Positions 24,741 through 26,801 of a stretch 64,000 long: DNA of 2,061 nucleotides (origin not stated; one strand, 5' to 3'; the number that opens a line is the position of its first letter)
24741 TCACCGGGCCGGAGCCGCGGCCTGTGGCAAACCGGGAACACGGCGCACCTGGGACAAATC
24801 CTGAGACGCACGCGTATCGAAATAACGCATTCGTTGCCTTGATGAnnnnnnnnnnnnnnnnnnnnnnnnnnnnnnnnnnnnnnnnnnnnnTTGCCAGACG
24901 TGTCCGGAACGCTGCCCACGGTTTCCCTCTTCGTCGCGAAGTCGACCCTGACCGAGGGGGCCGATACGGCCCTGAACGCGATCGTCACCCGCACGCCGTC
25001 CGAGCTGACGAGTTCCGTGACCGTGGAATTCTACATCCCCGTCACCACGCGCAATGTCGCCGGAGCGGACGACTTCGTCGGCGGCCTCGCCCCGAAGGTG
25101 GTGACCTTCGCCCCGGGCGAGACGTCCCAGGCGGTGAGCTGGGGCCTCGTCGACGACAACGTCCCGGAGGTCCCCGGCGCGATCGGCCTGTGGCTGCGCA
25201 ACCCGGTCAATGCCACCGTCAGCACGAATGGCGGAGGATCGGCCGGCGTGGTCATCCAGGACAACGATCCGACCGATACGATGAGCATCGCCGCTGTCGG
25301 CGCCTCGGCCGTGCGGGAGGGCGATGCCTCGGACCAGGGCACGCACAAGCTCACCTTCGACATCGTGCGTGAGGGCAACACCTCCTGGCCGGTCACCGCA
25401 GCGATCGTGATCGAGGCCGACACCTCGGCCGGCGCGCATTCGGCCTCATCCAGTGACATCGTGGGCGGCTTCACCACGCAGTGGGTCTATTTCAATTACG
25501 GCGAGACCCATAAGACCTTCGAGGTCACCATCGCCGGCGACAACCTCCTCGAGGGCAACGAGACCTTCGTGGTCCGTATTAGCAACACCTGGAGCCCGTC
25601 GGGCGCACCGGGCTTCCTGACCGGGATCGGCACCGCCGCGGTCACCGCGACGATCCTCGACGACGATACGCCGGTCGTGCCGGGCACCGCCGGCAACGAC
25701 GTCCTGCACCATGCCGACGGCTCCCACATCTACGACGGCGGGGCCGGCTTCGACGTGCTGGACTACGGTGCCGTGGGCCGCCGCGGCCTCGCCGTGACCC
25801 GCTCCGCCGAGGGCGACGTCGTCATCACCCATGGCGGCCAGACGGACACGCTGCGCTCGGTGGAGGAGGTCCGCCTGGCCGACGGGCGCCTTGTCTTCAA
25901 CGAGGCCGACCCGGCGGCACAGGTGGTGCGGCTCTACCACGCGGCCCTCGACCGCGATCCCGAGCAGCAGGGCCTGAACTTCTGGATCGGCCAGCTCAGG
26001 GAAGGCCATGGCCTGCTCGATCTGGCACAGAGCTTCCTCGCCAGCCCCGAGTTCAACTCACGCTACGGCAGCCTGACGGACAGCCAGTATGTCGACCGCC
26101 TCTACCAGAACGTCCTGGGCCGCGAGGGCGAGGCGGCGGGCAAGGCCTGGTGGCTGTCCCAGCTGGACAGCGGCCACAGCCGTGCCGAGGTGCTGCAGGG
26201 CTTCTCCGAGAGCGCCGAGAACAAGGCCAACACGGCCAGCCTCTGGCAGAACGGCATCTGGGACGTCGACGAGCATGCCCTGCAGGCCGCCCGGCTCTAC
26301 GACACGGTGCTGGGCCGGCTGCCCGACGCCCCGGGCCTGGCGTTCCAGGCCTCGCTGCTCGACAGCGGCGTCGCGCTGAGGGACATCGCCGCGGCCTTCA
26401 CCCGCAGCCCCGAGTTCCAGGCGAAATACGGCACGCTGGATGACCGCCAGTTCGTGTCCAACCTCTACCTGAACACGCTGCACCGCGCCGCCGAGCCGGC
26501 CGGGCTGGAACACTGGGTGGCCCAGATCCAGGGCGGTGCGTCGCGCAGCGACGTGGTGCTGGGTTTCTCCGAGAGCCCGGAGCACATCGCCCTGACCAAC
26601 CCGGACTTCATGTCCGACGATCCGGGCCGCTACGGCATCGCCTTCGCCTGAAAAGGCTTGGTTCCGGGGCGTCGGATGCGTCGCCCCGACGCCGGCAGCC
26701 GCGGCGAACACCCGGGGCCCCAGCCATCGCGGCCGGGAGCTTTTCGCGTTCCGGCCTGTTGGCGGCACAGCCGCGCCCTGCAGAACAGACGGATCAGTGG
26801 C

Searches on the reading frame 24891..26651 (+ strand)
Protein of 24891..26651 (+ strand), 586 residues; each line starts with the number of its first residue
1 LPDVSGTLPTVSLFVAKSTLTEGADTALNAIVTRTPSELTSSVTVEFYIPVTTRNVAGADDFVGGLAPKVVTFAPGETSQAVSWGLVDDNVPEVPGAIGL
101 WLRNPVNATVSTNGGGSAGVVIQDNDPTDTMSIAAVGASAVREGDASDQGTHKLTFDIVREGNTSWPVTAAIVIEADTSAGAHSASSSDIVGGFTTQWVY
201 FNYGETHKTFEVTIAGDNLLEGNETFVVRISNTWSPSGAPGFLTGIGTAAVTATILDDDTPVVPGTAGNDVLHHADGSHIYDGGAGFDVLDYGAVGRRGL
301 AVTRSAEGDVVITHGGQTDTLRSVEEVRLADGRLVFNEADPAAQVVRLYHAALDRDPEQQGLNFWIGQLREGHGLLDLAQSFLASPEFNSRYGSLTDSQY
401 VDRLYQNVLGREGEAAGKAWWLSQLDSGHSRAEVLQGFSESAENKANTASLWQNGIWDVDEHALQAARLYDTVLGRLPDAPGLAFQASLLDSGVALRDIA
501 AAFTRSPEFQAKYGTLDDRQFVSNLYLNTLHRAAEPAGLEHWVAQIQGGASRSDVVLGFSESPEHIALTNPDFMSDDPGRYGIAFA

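Call 7: search_protein_families(library=pfam, proteins=[window:24891-26651:+], max_evalue=0.001)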
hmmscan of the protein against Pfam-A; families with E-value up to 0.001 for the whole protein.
window:24891-26651:+ (586 aa): 2 families
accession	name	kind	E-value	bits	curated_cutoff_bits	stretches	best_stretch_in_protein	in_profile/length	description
PF13946.11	DUF4214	-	3.2e-64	213.4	23.2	4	379-447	1-71/72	Domain of unknown function (DUF4214)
PF03160.20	Calx-beta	-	6.8e-12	45.9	27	1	199-258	63-118/119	Calx-beta domain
